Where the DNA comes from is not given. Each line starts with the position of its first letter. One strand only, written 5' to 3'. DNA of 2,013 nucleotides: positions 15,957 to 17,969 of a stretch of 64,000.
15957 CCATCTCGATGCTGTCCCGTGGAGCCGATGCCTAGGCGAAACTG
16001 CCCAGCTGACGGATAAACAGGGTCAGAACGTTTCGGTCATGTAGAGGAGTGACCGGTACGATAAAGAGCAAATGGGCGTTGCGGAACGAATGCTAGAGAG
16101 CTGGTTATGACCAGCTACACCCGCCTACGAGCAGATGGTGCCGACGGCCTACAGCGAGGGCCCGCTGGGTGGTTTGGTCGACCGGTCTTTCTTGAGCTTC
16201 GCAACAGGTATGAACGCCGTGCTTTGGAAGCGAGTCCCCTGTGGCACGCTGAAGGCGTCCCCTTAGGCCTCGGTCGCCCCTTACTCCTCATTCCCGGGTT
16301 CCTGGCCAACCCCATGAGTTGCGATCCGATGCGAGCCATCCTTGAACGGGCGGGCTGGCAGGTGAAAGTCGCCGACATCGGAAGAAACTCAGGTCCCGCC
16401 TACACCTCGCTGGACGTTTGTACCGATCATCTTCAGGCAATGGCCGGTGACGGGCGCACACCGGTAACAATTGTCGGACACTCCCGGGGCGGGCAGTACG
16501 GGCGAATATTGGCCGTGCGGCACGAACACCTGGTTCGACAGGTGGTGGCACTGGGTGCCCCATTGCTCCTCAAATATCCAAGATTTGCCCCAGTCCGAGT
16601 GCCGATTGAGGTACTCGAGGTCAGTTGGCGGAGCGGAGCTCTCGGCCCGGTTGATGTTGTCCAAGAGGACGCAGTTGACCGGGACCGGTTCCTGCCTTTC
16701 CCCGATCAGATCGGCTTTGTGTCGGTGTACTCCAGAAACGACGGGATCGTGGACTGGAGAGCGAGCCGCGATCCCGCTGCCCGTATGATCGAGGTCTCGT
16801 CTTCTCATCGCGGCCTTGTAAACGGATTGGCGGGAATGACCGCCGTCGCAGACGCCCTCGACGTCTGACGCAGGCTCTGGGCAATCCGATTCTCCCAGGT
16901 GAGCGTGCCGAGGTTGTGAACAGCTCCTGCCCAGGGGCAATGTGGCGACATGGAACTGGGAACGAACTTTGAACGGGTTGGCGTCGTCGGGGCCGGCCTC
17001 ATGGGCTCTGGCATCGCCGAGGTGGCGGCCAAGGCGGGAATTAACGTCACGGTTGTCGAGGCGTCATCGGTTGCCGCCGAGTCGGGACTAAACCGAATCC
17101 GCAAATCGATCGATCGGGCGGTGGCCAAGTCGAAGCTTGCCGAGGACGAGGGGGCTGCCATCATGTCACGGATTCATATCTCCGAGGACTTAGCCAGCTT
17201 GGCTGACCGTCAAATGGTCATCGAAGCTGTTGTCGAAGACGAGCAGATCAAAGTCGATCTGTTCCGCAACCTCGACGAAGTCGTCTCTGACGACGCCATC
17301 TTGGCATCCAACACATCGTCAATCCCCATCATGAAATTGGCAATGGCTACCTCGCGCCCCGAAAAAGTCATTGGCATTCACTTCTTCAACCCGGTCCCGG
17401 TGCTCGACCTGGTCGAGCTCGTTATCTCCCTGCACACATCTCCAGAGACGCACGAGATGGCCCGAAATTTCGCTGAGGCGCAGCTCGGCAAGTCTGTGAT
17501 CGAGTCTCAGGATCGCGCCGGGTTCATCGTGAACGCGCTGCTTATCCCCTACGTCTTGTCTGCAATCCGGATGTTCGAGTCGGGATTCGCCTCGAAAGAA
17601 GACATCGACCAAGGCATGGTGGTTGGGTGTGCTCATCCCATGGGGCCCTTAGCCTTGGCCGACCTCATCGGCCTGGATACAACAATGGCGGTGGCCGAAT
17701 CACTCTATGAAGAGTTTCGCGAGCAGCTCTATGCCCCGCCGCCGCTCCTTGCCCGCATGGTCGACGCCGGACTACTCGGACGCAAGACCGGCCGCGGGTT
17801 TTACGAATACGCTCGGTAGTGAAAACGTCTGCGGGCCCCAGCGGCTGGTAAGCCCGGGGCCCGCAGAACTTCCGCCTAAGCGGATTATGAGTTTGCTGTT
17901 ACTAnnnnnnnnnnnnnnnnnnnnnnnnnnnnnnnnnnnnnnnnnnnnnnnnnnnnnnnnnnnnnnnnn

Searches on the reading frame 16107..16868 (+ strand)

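Call 65: search_protein_families(library=pfam, proteins=[window:16107-16868:+], max_evalue=0.001)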
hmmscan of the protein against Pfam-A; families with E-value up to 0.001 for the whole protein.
window:16107-16868:+ (253 aa): 2 families
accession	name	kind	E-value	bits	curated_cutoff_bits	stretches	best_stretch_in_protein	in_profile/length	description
PF00561.26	Abhydrolase_1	-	9.3e-09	35.7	25.8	1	58-151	2-102/245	alpha/beta hydrolase fold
PF12697.13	Abhydrolase_6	-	0.0008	20.6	26.3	1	93-225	40-148/217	Alpha/beta hydrolase family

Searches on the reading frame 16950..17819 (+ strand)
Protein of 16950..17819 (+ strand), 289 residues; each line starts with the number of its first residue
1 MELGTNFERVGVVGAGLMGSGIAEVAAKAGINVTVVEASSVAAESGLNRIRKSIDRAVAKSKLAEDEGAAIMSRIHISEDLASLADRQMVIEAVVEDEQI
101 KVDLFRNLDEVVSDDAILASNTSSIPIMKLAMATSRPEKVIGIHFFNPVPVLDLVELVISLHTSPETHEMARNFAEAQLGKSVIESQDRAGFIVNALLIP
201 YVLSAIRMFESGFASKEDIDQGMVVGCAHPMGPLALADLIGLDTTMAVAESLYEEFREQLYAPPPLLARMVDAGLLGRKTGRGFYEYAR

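Call 65: search_protein_families(library=pfam, proteins=[window:16950-17819:+], max_evalue=0.001)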
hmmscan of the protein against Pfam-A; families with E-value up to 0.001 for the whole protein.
window:16950-17819:+ (289 aa): 6 families
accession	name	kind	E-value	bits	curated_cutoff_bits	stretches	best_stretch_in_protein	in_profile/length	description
PF02737.24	3HCDH_N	-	5e-59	199.7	22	1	10-188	2-179/180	3-hydroxyacyl-CoA dehydrogenase, NAD binding domain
PF00725.27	3HCDH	-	2.9e-32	111.5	22.1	1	191-287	1-97/97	3-hydroxyacyl-CoA dehydrogenase, C-terminal domain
PF01266.30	DAO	-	6.4e-05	23.1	27.9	1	10-46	2-40/353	FAD dependent oxidoreductase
PF03446.21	NAD_binding_2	-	0.00014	22.3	21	1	9-103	1-91/161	NAD binding domain of 6-phosphogluconate dehydrogenase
PF07992.20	Pyr_redox_2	-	0.00059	19.8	26.1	1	8-60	143-195/291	Pyridine nucleotide-disulphide oxidoreductase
PF13450.12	NAD_binding_8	-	0.00068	20.3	21.9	0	12-40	1-29/68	NAD(P)-binding Rossmann-like domain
